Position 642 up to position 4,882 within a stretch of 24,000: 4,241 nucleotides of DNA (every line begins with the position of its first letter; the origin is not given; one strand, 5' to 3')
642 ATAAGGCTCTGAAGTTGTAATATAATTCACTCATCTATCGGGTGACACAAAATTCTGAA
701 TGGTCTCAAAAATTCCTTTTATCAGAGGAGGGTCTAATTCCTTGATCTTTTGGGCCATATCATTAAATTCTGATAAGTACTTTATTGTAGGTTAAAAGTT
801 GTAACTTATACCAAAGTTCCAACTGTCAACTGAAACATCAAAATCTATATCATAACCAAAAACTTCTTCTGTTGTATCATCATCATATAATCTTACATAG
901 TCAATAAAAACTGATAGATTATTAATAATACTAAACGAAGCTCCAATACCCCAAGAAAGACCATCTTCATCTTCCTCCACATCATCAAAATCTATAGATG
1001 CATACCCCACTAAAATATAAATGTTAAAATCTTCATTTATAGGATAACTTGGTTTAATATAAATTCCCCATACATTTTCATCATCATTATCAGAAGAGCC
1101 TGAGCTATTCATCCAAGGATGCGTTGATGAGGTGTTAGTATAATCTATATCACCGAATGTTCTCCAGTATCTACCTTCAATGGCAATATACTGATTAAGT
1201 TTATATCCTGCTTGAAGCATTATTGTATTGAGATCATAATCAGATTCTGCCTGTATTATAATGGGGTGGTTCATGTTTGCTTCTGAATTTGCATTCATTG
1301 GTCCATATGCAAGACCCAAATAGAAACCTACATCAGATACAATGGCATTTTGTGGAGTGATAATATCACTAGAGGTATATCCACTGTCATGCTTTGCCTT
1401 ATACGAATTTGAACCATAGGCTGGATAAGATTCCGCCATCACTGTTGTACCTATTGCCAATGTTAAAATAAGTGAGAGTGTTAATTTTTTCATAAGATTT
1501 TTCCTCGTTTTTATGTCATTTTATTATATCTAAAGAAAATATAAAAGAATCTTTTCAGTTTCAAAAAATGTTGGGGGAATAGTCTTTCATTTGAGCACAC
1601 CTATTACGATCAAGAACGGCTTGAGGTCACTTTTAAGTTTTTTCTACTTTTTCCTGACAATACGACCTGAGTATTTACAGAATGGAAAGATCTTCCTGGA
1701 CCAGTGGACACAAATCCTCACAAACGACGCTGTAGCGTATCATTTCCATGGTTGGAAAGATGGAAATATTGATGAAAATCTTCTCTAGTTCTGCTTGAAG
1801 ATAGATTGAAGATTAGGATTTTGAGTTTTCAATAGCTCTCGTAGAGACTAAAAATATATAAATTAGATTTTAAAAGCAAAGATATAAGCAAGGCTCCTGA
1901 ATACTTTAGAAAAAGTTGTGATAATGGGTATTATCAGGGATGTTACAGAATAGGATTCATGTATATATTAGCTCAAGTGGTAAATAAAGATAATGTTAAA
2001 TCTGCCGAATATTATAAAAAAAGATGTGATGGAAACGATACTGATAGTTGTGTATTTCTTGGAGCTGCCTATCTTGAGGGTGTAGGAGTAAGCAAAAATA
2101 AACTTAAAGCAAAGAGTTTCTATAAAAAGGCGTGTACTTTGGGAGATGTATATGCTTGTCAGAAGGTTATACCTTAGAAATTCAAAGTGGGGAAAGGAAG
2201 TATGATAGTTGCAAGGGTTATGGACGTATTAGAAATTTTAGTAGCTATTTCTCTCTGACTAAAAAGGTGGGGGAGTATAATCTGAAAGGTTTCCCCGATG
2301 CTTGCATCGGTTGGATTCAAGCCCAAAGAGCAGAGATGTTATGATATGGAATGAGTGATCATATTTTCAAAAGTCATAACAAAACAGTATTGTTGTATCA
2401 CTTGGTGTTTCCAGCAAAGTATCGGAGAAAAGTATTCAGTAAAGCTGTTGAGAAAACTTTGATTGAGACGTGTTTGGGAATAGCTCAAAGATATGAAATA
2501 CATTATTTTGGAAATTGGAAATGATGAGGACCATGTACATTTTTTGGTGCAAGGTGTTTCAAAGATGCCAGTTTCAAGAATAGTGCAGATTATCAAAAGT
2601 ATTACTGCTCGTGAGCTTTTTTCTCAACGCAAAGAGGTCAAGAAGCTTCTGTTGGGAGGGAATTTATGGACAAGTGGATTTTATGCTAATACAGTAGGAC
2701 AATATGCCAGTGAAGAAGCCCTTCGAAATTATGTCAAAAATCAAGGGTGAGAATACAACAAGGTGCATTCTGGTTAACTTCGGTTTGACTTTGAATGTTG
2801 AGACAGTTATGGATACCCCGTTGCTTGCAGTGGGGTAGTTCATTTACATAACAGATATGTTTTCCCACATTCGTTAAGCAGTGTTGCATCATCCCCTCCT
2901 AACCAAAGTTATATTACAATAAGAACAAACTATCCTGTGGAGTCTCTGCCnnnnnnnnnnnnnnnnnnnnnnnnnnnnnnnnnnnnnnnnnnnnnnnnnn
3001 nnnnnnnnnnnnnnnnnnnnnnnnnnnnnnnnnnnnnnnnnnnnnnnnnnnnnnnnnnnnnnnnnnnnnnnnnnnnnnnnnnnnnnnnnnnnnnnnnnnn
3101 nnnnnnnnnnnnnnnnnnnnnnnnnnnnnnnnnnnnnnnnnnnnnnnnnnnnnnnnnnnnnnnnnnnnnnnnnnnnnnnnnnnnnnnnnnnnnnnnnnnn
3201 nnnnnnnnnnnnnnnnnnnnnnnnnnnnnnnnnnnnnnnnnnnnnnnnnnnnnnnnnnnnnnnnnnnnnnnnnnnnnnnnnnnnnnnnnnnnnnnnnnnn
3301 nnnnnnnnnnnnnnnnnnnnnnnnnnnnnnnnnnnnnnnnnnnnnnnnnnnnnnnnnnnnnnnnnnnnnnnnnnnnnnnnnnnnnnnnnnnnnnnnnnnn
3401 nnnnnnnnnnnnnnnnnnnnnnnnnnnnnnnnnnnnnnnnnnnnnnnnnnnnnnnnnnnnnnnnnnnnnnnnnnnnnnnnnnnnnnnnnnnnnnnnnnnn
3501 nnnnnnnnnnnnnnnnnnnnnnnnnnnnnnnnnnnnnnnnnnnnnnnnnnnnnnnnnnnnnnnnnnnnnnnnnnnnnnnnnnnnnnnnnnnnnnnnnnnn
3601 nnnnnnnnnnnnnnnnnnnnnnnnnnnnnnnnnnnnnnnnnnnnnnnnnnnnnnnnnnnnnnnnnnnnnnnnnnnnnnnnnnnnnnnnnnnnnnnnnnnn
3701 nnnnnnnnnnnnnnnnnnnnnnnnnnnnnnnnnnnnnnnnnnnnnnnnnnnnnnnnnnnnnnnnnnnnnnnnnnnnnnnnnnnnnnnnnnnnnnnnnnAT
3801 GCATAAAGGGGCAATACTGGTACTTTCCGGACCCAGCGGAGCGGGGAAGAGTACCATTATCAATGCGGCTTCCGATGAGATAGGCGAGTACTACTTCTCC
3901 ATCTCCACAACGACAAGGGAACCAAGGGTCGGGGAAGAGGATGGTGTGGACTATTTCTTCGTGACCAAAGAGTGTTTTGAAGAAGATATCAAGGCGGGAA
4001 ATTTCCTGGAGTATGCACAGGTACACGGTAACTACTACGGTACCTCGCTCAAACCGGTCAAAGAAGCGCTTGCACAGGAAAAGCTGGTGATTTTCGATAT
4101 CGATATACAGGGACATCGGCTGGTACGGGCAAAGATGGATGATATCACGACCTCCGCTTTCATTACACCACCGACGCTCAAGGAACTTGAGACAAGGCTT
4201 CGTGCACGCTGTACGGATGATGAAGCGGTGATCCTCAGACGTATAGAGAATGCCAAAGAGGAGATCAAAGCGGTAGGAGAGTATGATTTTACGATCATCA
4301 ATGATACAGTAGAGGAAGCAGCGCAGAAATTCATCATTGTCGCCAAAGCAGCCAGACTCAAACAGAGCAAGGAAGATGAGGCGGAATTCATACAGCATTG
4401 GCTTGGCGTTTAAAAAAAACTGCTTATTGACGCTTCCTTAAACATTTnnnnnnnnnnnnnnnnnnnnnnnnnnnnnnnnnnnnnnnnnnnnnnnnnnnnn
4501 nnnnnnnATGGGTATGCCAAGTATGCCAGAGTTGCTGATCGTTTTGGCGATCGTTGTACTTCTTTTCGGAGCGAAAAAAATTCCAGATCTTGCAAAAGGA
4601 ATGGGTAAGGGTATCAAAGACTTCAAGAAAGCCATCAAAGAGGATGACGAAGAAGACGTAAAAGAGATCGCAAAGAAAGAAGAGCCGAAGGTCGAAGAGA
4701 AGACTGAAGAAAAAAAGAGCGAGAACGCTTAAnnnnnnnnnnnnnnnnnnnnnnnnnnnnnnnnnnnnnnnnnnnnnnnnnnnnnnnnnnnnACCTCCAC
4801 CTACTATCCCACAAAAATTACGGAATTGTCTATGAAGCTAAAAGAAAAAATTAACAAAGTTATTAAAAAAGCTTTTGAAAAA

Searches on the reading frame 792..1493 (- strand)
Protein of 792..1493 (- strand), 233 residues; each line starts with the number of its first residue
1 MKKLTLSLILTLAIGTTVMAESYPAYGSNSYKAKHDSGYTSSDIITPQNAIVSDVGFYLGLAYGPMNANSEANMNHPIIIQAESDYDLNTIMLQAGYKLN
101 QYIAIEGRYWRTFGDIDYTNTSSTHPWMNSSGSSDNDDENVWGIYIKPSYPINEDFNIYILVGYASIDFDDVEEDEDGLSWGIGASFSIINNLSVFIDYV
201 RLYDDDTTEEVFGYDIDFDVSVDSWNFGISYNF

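Call 48: search_protein_families(library=pfam, proteins=[window:792-1493:-], max_evalue=0.00001)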
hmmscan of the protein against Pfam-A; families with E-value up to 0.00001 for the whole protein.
window:792-1493:- (233 aa): 2 families
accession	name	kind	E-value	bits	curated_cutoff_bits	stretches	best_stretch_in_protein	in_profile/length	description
PF13505.12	OMP_b-brl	-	3e-16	60.5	28.7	1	53-233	18-175/175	Outer membrane protein beta-barrel domain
PF01389.23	OmpA_membrane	-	1.8e-06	28.3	21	1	57-233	6-176/180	OmpA-like transmembrane domain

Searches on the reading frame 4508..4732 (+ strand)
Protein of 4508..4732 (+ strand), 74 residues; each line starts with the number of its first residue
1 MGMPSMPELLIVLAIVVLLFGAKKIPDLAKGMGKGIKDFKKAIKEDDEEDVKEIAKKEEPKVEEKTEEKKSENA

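Call 75: search_protein_families(library=ncbifam, proteins=[window:4508-4732:+], max_evalue=0.0001)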
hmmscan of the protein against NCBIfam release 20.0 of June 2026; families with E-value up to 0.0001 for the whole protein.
window:4508-4732:+ (74 aa): 16 families
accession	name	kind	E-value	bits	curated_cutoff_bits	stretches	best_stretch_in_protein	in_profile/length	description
TIGR01411.1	tatAE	subfamily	3.1e-21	74.7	53.9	1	3-49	2-47/47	twin-arginine translocase TatA/TatE family subunit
NF001940.0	PRK00720.1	equivalog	1.8e-15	56.8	83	1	1-71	1-69/78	twin-arginine translocase TatA/TatE family subunit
NF002500.0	PRK01833.1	equivalog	4.1e-15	55.9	115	1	1-70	1-72/74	Sec-independent protein translocase subunit TatA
NF002813.0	PRK02958.1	equivalog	2.3e-14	53.3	83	1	1-69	1-70/73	Sec-independent protein translocase subunit TatA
NF011429.0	PRK14857.1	equivalog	3e-14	53.2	77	1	6-72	8-75/91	TatA/E family twin arginine-targeting protein translocase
NF001854.0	PRK00575.1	equivalog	3.5e-14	53.3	72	1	1-66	1-69/94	Sec-independent protein translocase subunit TatA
NF002960.0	PRK03625.1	equivalog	1.8e-13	50.5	92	1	1-58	1-57/67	twin-arginine translocase subunit TatE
NF002402.0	PRK01470.1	equivalog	2.4e-13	49.4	71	1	1-52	1-51/53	twin arginine translocase protein A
NF003396.0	PRK04598.1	equivalog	1e-12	48.3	121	1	1-69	1-69/81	Sec-independent protein translocase subunit TatA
NF003393.0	PRK04561.1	equivalog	2.9e-12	46.3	104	1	1-51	1-51/75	twin arginine translocase protein A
NF011430.0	PRK14861.1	subfamily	8.3e-12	44.4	62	1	5-58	6-59/61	twin arginine translocase protein A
NF002922.0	PRK03554.1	equivalog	5.5e-11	42.9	125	1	1-53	1-53/89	Sec-independent protein translocase subunit TatA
NF001681.0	PRK00442.1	equivalog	8.3e-11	42.5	102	1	7-65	7-63/92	twin-arginine translocase TatA/TatE family subunit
NF047942.1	TatA_Rickett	exception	8.9e-11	41.3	90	1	1-46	1-45/45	twin-arginine translocase TatA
NF002448.0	PRK01614.1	equivalog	1.1e-10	41.7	83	1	5-59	5-59/85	Sec-independent protein translocase subunit TatA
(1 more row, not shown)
